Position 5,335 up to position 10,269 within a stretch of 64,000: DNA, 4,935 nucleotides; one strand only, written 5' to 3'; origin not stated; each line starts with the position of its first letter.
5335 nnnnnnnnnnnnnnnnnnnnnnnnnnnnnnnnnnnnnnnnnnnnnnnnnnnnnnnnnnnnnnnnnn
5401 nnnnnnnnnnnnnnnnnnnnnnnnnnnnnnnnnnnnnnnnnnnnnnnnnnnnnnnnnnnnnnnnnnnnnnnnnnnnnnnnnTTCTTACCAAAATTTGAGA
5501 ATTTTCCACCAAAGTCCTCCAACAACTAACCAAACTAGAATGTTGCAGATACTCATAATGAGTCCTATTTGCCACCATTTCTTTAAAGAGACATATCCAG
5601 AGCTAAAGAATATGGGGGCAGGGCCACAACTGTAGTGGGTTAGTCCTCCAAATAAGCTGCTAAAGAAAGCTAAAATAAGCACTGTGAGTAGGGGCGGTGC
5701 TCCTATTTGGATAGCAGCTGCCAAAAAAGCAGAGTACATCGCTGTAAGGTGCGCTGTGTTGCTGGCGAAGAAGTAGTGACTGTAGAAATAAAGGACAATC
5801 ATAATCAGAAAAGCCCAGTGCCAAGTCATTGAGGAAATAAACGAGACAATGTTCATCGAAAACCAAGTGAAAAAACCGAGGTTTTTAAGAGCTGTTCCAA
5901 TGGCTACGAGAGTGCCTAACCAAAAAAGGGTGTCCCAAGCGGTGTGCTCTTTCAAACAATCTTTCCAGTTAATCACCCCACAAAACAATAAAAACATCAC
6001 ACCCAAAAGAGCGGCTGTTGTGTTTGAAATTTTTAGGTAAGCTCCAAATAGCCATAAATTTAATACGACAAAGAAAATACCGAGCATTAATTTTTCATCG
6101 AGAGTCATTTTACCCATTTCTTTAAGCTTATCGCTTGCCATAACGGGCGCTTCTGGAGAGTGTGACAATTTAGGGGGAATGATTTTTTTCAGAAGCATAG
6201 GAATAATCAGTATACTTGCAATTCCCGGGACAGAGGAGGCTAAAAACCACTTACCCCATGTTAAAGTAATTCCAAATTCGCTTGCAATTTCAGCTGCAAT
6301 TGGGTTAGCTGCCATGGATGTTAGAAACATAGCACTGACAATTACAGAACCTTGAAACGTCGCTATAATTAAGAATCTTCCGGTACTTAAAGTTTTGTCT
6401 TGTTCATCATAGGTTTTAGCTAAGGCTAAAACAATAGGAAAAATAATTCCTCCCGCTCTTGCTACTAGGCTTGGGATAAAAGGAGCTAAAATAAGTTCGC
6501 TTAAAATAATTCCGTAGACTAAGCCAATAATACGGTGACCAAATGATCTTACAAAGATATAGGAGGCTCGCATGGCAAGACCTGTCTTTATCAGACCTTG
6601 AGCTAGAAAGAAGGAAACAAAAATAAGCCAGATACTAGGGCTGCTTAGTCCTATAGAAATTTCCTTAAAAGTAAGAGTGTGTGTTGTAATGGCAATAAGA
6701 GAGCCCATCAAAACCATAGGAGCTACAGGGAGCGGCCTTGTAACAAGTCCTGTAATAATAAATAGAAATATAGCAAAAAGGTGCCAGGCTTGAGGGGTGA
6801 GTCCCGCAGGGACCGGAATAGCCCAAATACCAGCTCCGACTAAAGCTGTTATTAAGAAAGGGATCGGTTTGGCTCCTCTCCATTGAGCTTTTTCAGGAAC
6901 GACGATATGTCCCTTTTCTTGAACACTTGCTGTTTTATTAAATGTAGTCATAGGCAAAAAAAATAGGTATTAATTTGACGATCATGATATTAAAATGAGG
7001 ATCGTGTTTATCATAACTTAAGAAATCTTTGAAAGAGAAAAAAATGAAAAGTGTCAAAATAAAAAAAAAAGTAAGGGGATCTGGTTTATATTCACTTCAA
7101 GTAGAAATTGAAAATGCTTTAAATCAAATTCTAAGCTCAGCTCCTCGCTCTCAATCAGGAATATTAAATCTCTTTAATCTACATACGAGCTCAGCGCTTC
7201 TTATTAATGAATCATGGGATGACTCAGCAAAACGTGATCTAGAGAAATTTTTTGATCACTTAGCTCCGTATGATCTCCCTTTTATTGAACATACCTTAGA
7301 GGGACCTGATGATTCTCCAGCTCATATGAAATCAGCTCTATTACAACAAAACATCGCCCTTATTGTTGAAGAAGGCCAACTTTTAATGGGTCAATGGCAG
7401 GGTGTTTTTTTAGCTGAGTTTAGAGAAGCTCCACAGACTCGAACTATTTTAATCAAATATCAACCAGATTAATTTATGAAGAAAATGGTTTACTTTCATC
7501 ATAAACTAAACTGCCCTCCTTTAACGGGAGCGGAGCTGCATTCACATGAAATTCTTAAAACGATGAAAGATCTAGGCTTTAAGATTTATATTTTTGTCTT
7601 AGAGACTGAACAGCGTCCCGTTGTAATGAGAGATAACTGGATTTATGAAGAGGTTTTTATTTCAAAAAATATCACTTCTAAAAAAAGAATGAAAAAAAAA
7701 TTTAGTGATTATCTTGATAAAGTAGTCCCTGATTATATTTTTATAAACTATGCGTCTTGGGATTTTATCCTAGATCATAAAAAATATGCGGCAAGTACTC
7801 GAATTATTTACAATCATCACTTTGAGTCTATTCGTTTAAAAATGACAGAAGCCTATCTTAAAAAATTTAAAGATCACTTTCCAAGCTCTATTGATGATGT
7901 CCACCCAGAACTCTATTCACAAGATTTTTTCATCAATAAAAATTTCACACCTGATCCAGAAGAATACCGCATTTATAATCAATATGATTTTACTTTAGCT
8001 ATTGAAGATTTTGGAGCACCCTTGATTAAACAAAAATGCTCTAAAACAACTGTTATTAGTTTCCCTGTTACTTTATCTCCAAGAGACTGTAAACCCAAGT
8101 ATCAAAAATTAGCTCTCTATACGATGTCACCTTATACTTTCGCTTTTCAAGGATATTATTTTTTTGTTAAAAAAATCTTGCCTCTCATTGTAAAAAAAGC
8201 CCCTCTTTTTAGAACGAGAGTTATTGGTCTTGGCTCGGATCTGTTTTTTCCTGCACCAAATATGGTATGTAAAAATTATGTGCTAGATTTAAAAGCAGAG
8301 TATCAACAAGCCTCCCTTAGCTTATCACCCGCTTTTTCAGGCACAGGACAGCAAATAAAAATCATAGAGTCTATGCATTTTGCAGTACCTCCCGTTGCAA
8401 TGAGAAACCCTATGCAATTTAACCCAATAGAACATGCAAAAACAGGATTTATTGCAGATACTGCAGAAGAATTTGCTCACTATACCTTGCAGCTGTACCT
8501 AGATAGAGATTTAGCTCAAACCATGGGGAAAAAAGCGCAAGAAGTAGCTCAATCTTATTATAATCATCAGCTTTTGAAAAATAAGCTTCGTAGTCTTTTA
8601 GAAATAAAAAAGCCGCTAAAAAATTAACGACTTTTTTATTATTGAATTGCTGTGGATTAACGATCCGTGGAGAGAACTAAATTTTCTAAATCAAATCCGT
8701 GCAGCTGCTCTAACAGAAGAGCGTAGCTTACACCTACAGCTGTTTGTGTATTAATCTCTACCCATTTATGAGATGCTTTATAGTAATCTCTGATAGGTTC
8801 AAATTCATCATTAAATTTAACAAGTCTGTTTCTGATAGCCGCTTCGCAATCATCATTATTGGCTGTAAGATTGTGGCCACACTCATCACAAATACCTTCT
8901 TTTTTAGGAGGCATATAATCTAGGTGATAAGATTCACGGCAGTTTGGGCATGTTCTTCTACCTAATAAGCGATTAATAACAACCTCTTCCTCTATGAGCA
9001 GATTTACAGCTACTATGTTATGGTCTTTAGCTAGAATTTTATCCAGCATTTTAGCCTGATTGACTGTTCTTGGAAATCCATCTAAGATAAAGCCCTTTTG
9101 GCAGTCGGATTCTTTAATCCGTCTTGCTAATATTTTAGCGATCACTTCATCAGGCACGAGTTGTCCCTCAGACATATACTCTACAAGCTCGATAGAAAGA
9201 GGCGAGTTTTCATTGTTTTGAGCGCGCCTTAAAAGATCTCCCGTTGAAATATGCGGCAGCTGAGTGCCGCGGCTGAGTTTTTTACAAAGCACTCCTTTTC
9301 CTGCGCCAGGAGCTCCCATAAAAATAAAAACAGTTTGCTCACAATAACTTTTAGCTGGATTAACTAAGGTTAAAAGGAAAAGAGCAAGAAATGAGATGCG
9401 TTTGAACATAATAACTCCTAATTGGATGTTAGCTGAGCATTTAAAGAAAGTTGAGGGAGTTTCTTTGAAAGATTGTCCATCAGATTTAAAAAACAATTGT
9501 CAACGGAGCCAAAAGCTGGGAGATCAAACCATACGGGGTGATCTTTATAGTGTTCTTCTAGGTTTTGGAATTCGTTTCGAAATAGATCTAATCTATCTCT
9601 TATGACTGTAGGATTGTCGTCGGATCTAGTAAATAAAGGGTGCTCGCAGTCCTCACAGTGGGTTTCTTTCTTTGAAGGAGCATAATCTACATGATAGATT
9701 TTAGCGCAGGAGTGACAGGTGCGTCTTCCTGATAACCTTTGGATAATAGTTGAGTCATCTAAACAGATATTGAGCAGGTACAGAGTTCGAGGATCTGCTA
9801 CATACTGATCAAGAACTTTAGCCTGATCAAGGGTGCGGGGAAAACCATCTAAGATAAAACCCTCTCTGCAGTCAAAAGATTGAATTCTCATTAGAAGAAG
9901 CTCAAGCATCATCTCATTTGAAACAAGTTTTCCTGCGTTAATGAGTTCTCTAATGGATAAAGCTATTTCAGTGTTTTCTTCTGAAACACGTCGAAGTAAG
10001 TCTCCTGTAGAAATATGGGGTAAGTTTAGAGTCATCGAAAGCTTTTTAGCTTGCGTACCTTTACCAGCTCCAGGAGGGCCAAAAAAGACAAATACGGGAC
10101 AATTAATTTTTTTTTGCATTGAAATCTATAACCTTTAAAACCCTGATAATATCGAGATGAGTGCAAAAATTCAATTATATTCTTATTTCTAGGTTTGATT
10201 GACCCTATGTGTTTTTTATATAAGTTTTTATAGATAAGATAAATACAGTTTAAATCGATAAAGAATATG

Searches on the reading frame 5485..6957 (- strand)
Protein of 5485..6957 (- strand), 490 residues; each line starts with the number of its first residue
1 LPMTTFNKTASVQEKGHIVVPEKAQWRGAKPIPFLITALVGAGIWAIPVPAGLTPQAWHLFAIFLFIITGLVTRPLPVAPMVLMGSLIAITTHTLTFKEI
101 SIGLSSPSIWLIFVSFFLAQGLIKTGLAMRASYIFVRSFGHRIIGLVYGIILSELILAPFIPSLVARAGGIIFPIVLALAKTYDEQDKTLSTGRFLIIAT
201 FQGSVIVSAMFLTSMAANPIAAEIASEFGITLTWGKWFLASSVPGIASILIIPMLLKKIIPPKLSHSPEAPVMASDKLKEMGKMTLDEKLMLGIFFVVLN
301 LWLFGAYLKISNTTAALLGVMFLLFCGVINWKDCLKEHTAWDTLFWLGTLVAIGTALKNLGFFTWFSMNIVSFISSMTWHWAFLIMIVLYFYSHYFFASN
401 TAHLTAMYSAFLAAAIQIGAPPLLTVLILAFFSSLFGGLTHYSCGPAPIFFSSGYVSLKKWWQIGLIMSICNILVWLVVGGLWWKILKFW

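Call 22: search_protein_families(library=pfam, proteins=[window:5485-6957:-], max_evalue=0.00001)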
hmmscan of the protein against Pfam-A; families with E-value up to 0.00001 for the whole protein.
window:5485-6957:- (490 aa): 2 families
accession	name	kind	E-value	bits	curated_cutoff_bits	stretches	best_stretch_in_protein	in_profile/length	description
PF00939.25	Na_sulph_symp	-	1.3e-133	446.9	27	1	34-490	7-472/472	Sodium:sulfate symporter transmembrane region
PF03600.22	CitMHS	-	2.3e-18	66.8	31.9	2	71-430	4-336/336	Citrate transporter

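Call 57: search_protein_families(library=ncbifam, proteins=[window:5485-6957:-], max_evalue=1e-8)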
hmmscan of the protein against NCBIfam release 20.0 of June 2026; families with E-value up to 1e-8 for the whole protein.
window:5485-6957:- (490 aa): 1 family
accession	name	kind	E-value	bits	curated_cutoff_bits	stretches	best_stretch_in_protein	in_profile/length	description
TIGR00785.1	dass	subfamily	3e-118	395.4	198.6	1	48-484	1-444/444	DASS family sodium-coupled anion symporter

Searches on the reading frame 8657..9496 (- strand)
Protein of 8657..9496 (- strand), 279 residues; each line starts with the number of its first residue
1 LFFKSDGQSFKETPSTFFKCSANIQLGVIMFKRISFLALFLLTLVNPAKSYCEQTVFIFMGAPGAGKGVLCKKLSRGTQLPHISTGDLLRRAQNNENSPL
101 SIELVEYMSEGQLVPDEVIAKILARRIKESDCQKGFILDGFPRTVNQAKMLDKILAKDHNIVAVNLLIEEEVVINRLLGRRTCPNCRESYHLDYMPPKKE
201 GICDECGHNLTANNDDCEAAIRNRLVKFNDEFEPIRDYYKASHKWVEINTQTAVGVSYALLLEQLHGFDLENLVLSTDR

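Call 22: search_protein_families(library=pfam, proteins=[window:8657-9496:-], max_evalue=0.00001)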
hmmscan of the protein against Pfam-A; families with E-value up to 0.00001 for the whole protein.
window:8657-9496:- (279 aa): 3 families
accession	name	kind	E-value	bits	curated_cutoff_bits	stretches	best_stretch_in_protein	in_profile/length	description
PF00406.28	ADK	-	8.3e-42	143.3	26.8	1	60-242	2-149/151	Adenylate kinase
PF13207.12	AAA_17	-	7.7e-27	94.7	27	1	60-182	1-124/136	AAA domain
PF05191.20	ADK_lid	-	6.4e-13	48.8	26.6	1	180-211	1-32/36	Adenylate kinase, active site lid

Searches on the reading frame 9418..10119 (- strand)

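Call 22: search_protein_families(library=pfam, proteins=[window:9418-10119:-], max_evalue=0.00001)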
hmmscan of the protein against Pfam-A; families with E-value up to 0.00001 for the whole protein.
window:9418-10119:- (233 aa): 3 families
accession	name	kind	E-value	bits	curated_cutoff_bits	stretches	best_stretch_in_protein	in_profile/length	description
PF00406.28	ADK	-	3.5e-39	134.8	26.8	1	13-194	2-149/151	Adenylate kinase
PF13207.12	AAA_17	-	1.9e-22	80.4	27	1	13-134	1-124/136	AAA domain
PF05191.20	ADK_lid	-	4.1e-10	39.8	26.6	1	132-167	1-36/36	Adenylate kinase, active site lid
